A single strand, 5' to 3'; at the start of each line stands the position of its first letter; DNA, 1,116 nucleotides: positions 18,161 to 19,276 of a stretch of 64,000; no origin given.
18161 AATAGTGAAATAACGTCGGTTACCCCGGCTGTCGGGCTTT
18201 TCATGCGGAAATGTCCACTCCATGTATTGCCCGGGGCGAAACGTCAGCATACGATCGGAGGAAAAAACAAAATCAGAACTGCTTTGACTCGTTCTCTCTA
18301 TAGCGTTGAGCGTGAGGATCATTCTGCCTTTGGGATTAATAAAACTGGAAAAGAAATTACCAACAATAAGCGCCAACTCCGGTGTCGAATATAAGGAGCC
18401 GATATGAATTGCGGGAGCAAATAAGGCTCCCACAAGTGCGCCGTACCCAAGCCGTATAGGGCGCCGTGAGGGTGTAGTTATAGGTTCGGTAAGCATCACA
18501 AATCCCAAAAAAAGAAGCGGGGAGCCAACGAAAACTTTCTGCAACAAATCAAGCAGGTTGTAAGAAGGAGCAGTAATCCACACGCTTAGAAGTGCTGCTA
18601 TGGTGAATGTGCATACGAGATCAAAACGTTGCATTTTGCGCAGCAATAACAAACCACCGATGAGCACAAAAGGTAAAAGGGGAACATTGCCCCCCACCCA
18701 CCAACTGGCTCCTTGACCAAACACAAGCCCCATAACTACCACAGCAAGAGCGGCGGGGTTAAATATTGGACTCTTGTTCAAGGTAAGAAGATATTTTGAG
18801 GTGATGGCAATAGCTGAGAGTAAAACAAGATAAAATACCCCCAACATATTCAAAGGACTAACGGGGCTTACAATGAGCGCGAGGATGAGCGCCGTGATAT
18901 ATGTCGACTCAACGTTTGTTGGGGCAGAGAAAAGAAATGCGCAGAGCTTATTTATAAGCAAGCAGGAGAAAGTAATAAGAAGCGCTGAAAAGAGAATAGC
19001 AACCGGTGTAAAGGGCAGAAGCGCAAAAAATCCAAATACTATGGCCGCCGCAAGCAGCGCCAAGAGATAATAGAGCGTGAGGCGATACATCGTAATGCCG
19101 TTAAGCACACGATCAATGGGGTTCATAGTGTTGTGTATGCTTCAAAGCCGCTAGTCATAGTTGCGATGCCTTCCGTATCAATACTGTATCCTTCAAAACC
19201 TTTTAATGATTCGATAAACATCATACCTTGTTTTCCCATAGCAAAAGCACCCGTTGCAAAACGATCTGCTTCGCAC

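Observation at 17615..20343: FMN-binding lipoprotein + ApbE flavin transferase + membrane FAD/NAD(P) oxidoreductase: candidate flavin-based extracytoplasmic electron-transfer module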

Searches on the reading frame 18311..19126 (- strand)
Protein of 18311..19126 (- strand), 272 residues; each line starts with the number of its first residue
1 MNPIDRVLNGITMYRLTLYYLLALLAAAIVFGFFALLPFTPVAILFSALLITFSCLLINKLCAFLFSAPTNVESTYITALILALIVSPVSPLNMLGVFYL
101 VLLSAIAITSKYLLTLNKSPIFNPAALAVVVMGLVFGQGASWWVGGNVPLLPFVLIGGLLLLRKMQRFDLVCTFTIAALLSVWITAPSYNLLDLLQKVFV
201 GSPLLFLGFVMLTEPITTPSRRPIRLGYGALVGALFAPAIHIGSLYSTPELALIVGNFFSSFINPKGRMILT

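Call 25: search_solved_structures(query=A1, max_evalue=1, show_alignments=4)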
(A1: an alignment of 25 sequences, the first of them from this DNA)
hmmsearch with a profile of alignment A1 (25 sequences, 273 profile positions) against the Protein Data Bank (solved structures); distinct sequences matched with E-value up to 1: 1.
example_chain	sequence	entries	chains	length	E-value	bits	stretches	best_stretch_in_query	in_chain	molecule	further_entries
8ahx_D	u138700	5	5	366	0.0027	20.5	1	154-261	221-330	Ion-translocating oxidoreductase complex subunit D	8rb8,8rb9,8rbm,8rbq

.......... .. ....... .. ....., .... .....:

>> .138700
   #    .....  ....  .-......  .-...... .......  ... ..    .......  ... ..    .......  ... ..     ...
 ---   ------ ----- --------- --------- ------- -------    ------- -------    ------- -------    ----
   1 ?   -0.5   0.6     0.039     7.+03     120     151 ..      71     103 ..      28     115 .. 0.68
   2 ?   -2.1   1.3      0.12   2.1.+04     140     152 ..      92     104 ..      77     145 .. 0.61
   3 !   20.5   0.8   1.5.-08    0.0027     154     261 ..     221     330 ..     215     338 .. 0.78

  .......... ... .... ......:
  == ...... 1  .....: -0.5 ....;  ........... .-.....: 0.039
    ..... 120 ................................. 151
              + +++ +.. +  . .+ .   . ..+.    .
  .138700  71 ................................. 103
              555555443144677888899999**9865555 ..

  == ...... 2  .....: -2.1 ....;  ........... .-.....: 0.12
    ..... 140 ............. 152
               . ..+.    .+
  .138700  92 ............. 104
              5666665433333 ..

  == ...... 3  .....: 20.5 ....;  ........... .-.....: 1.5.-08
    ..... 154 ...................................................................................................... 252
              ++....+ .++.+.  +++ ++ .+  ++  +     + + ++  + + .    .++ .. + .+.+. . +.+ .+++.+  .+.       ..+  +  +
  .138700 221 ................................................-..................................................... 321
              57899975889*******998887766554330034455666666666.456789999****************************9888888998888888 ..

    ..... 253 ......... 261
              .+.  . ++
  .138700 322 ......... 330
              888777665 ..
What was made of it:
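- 18332..19126 (-): RnfD/NqrB-like membrane domain of the 503-aa fusion (aa 1-265). It has ten helices. The extracytoplasmic loop that carries the covalent-FMN Thr in RnfD/NqrB is deleted. A family profile hits RnfD chain 8ahx_D (call 25).
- The family-profile match to RnfD in PDB is marginal (E=0.0027, call 25).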

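Call 53: predict_structure(alignment_id=A1)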
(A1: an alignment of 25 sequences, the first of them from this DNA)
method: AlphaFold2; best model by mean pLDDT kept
length: 272 residues; sequences in the alignment: 25
mean_pLDDT: 83.0   pTM: 0.82
mean pLDDT of the five models: 83.0, 80.6, 79.8, 78.5, 78.4
residues with pLDDT >= 90: 95; 70-90: 141; 50-70: 27; < 50: 9
segments of 3 or more residues with pLDDT < 50: 266-272
pLDDT, mean of each block of 10 residues (from residue 1): 81 88 95 92 96 96 87 89 92 94 94 73 83 82 83 90 87 90 79 77 81 73 86 79 57 74 53 33
secondary structure, 60 per line:
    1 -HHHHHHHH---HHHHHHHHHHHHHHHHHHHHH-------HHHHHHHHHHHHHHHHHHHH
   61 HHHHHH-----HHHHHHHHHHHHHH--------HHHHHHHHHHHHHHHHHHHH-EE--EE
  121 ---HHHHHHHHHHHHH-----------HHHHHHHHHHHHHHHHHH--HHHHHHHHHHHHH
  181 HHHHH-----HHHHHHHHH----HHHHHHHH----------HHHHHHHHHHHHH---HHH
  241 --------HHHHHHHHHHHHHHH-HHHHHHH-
elements in order: H2-9 H13-33 H41-66 H72-85 H94-113 H124-136 H148-165 H168-185 H191-199 H204-211 H222-234 H249-263 H265-271
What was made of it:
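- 18332..19126 (-): AF2 domain model pLDDT 83 (call 53).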

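Call 55: fold_search(model_id=the predicted structure, library=pdb)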
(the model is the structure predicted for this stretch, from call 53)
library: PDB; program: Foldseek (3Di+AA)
matches with E <= 10: 203; with E <= 0.001: 15
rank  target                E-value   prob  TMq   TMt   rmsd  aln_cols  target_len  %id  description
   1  8ahx_D                2.8e-05  1.00  0.65  0.52   5.8       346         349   19  Cryo-EM structure of the nitrogen-fixation associated NADH:ferredoxin oxidoreductase RNF from Azotobacter vinelandii (released 2023-11-01)
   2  9eri_D                3.0e-05  1.00  0.71  0.62   4.0       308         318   14  Cryo-EM structure of sodium pumping Rnf complex from Acetobacterium woodii bound to NADH (released 2025-03-05)
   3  9ud3_B                5.5e-05  1.00  0.55  0.41   5.6       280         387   15  Cryo-EM structure of Na+-translocating NADH-ubiquinone oxidoreductase NqrB-T236Y mutant from Vibrio cholerae (released 2025-06-25)
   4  9lrr_B                6.3e-05  1.00  0.61  0.42   6.0       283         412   14  Cryo-EM structure of Na+-translocating NADH-ubiquinone oxidoreductase NqrB-G141A mutant from Vibrio cholerae with boun (released 2025-04-23)
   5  8rbq_D                6.3e-05  1.00  0.67  0.60   5.8       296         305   24  Cryo-EM structure of the NADH:ferredoxin oxidoreductase RNF from Azotobacter vinelandii, dithionite reduced (released 2024-06-26)
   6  8ad0_B                7.8e-05  1.00  0.62  0.45   5.9       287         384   15  X-ray structure of Na+-NQR from Vibrio cholerae in different conformation at 3.1 A (released 2023-07-12)
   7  9uuu_B                8.2e-05  1.00  0.55  0.41   6.2       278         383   15  Cryo-EM structure of Na+-translocating NADH-ubiquinone oxidoreductase from Vibrio cholerae reduced by NADH (released 2025-06-25)
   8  7xk3_B                1.1e-04  1.00  0.59  0.43   6.2       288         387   15  Cryo-EM structure of Na+-pumping NADH-ubiquinone oxidoreductase from Vibrio cholerae, state 1 (released 2022-07-20)
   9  7zc6_D                1.3e-04  1.00  0.68  0.61   4.6       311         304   17  Na+ - translocating ferredoxin: NAD+ reductase (Rnf) of C. tetanomorphum (released 2022-09-28)
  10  8a1x_B                2.2e-04  1.00  0.57  0.41   6.2       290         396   16  Sodium pumping NADH-quinone oxidoreductase with inhibitor DQA (released 2023-06-14)
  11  7xk6_B                2.4e-04  1.00  0.59  0.40   5.3       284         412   15  Cryo-EM structure of Na+-pumping NADH-ubiquinone oxidoreductase from Vibrio cholerae, with aurachin D-42 (released 2022-07-20)
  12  8acw_B                4.6e-04  1.00  0.62  0.47   7.4       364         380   15  X-ray structure of Na+-NQR from Vibrio cholerae at 3.4 A resolution (released 2023-07-12)
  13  8evu_B                5.2e-04  1.00  0.56  0.39   6.4       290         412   15  Cryo EM structure of Vibrio cholerae NQR (released 2022-11-16)
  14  8a1v_B                6.5e-04  1.00  0.54  0.39   6.3       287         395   17  Sodium pumping NADH-quinone oxidoreductase with substrate Q2 (released 2023-06-14)
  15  8a1t_B                9.3e-04  1.00  0.55  0.40   6.4       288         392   15  Sodium pumping NADH-quinone oxidoreductase (released 2023-06-14)
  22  7kyp_J                7.1e-01  0.13  0.19  0.19  20.2       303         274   13  PsaBC from Streptococcus pneumoniae in complex with Fab (released 2021-08-25)
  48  7mxy_E                2.5e+00  0.03  0.14  0.15  20.6       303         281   11  Cryo-EM structure of PfFNT-inhibitor complex (released 2021-12-08)
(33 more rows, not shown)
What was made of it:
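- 18332..19126 (-): The top 15 Foldseek PDB hits are all RnfD or NqrB, TM 0.54-0.71 (call 55).
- On Ferric-reductase / NOX / MsrQ-like: RnfD/NqrB fold (call 55).
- The next hits are urea transporters at E>0.2 (call 55). The domain has the full RnfD/NqrB fold (call 55). Its fold is RnfD/NqrB (call 55).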

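Call 67: search_protein_representatives(alignment_id=A1)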
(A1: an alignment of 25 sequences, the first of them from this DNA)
Query: 25 sequences, 273 profile positions. Proteins with E-value up to 0.001 (for the whole library): 2595; up to 1e-10: 1402; up to 1e-30: 584. The best 150 are listed.
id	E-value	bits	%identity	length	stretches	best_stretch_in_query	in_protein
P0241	1.5e-107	375.6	-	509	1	1-273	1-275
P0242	6.1e-106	370.4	-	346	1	1-272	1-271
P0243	3.5e-100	351.5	-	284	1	1-272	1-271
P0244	2.5e-96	338.8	-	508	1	2-272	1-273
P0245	1.5e-95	336.3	-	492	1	1-273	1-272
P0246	2.5e-94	332.3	-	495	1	1-273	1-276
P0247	1.3e-93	329.9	-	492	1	14-272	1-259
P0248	1.7e-92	326.2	-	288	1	2-272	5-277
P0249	4.7e-92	324.8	-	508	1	2-271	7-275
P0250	6.3e-92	324.4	-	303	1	1-273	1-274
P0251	7.4e-92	324.1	-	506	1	1-273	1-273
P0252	6.4e-91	321.1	-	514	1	2-272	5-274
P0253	2.1e-90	319.4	-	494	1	14-272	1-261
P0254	2.5e-90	319.1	-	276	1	6-267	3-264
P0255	2.0e-89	316.2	-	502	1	1-272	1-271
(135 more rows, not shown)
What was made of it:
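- The membrane-domain profile finds 584 clusters at 50% identity with E<=1e-30, most about 500 aa long, meaning fused (call 67).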
